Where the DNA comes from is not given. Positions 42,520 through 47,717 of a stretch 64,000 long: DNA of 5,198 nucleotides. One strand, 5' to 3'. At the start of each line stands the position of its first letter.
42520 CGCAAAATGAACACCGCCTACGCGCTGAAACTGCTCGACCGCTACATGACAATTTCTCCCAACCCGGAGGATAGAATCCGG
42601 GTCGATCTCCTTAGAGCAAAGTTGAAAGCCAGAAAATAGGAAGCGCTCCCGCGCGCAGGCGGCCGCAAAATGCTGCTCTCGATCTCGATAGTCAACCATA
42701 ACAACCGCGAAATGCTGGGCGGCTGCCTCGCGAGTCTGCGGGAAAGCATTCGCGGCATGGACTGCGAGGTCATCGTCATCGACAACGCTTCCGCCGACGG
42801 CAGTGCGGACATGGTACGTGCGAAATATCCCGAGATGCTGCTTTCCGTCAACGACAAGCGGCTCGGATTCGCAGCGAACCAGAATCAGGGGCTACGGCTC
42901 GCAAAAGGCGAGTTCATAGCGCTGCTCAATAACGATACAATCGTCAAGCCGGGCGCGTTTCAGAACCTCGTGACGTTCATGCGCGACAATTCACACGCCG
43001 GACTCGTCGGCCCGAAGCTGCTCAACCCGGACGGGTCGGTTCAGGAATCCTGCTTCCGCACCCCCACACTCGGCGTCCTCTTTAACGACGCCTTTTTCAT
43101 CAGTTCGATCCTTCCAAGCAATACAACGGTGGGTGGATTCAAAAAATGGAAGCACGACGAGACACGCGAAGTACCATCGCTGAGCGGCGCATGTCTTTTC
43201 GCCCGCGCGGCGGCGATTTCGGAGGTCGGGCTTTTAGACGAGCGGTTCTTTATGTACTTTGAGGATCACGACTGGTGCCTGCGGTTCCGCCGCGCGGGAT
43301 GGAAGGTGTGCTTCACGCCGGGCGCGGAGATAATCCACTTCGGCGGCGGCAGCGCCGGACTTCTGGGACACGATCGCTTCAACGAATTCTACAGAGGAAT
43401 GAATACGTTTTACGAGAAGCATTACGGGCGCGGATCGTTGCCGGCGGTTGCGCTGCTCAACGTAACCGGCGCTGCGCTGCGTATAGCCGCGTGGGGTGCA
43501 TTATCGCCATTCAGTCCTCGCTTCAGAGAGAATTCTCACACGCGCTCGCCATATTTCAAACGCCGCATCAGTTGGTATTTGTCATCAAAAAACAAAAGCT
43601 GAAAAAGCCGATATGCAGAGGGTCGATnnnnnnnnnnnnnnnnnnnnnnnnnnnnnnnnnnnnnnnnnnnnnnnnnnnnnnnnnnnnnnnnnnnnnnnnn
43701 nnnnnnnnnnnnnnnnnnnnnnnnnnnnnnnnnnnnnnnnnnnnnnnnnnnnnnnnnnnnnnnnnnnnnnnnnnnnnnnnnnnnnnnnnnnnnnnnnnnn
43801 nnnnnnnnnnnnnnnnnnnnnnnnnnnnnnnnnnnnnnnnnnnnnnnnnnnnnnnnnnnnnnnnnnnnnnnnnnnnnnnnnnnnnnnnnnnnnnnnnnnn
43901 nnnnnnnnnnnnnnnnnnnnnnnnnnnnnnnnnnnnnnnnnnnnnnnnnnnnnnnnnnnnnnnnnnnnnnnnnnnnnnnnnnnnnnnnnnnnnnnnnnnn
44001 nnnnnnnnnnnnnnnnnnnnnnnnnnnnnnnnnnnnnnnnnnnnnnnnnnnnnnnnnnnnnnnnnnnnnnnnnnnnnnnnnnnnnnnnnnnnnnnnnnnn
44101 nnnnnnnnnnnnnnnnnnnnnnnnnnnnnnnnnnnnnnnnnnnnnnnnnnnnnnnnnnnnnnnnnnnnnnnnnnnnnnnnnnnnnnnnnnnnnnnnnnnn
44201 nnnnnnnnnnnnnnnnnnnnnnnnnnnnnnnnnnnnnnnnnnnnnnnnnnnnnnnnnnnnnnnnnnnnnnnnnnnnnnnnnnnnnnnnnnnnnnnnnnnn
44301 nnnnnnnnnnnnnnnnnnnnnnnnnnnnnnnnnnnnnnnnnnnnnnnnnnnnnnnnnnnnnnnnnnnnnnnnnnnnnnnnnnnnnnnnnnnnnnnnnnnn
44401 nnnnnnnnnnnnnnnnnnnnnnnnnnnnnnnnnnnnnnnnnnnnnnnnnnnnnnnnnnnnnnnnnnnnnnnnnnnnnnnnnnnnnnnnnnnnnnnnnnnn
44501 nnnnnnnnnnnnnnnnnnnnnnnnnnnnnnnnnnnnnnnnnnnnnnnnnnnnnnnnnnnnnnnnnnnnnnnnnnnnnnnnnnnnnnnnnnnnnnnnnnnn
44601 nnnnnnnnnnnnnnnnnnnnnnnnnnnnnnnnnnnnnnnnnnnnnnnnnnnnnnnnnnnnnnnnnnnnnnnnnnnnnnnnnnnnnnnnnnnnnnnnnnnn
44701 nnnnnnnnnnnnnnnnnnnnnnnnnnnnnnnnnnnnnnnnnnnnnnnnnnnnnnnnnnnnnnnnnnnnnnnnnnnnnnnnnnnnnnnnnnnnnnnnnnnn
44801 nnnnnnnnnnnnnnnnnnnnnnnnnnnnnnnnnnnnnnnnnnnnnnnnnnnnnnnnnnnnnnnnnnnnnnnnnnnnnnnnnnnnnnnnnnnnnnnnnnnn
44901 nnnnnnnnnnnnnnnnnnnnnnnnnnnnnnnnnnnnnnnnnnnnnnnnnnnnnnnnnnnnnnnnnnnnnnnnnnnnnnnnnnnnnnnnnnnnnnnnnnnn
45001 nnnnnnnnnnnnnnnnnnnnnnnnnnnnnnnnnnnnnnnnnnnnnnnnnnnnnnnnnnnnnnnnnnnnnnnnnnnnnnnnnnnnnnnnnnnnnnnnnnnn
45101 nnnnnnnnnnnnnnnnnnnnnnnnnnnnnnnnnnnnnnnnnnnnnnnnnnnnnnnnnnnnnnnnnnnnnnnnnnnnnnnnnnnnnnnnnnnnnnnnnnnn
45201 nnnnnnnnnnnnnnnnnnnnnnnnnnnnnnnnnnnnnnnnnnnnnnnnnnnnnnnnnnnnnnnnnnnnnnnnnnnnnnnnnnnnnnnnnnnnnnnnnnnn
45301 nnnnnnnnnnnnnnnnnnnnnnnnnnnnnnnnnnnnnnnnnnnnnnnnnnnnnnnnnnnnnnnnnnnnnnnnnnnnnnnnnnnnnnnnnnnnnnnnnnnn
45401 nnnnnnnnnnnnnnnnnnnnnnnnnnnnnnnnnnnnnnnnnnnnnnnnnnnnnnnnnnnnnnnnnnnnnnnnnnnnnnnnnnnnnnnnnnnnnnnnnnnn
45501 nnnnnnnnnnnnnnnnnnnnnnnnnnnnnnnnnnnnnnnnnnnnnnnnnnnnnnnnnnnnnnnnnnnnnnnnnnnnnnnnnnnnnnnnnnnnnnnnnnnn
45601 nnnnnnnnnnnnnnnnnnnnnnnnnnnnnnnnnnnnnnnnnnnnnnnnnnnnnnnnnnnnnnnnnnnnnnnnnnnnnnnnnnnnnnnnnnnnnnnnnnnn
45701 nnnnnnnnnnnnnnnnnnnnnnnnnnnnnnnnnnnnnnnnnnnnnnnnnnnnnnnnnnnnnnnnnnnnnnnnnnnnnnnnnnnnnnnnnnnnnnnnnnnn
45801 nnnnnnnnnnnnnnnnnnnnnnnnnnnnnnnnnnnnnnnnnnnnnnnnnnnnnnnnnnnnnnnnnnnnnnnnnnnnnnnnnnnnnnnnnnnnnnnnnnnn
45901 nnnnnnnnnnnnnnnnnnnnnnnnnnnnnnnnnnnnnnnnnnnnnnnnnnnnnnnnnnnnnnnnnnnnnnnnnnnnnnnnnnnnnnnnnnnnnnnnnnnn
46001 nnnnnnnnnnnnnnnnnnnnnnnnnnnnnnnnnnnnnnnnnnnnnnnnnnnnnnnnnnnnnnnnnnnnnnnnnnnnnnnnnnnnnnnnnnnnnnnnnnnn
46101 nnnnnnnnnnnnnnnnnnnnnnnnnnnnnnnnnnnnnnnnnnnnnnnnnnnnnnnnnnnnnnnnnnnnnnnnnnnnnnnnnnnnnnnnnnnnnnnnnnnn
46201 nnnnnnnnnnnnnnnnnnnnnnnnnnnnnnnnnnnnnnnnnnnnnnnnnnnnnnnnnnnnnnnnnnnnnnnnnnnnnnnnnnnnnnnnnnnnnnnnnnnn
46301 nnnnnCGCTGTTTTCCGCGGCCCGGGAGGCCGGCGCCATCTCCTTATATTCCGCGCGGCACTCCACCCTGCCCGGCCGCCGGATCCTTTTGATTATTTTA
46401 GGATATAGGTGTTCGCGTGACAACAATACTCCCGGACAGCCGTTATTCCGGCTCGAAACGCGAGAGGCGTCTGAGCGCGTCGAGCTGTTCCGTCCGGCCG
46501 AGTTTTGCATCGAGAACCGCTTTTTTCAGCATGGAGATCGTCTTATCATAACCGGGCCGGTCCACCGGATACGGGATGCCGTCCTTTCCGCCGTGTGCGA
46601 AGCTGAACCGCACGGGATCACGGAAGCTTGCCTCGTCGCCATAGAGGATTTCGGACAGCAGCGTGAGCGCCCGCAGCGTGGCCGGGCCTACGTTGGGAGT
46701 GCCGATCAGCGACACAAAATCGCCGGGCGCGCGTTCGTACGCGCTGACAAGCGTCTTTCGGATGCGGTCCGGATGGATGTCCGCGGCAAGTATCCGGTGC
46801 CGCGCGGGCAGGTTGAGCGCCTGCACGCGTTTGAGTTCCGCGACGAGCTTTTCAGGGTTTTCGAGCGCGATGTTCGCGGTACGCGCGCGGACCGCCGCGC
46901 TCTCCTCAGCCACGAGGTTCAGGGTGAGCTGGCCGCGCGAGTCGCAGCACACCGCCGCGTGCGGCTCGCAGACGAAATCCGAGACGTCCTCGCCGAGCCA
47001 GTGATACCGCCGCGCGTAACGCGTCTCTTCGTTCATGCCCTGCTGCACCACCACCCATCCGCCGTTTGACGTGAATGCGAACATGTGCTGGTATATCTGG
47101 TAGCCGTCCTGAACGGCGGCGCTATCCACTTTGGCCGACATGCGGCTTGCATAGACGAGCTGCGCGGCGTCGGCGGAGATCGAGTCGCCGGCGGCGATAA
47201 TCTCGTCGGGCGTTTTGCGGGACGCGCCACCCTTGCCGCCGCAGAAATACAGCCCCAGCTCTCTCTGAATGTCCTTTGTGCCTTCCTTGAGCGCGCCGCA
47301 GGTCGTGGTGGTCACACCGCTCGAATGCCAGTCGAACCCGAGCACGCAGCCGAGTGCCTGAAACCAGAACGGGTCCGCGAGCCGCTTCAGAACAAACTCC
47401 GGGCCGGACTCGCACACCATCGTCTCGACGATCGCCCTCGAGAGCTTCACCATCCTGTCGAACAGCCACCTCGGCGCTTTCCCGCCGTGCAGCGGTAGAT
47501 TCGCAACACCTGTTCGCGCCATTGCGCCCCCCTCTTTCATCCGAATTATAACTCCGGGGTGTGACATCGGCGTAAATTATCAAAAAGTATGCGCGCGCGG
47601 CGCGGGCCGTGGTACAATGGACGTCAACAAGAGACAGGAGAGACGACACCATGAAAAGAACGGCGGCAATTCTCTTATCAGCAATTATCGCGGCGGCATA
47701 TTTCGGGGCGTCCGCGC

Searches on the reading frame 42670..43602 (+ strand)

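Call 22: search_protein_families(library=pfam, proteins=[window:42670-43602:+], max_evalue=0.001)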
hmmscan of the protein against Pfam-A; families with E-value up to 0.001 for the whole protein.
window:42670-43602:+ (310 aa): 4 families
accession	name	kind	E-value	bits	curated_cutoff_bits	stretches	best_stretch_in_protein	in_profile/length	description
PF00535.33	Glycos_transf_2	-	1.7e-21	77.3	23.3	1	4-115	1-114/168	Glycosyl transferase family 2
PF13641.12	Glyco_tranf_2_3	-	1.7e-17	64.6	27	1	5-224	5-212/230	Glycosyltransferase like family 2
PF13632.12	Glyco_trans_2_3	-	5.6e-08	33.3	27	1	83-221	2-120/198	Glycosyl transferase family group 2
PF10111.15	Glyco_tranf_2_2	-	0.00048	20.1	27.3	0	30-207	28-200/276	Glycosyltransferase like family 2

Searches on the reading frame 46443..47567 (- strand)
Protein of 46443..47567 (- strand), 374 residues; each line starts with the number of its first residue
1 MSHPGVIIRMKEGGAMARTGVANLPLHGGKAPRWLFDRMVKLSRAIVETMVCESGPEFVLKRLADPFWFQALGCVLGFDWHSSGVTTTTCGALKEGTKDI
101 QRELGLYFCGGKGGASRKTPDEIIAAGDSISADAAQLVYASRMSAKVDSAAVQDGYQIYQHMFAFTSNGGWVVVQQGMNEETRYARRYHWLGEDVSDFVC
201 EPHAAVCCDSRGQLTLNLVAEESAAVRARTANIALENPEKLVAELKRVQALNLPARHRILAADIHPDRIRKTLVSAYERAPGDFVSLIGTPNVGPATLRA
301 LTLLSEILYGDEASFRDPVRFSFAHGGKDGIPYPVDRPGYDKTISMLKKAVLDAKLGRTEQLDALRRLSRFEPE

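Call 37: search_protein_families(library=pfam, proteins=[window:46443-47567:-], max_evalue=0.00001)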
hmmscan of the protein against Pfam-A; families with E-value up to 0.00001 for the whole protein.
window:46443-47567:- (374 aa): 1 family
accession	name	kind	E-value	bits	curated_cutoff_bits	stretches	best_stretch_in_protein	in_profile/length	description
PF05559.16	DUF763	-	6e-131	436.8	35.5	1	20-335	1-319/319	Protein of unknown function (DUF763)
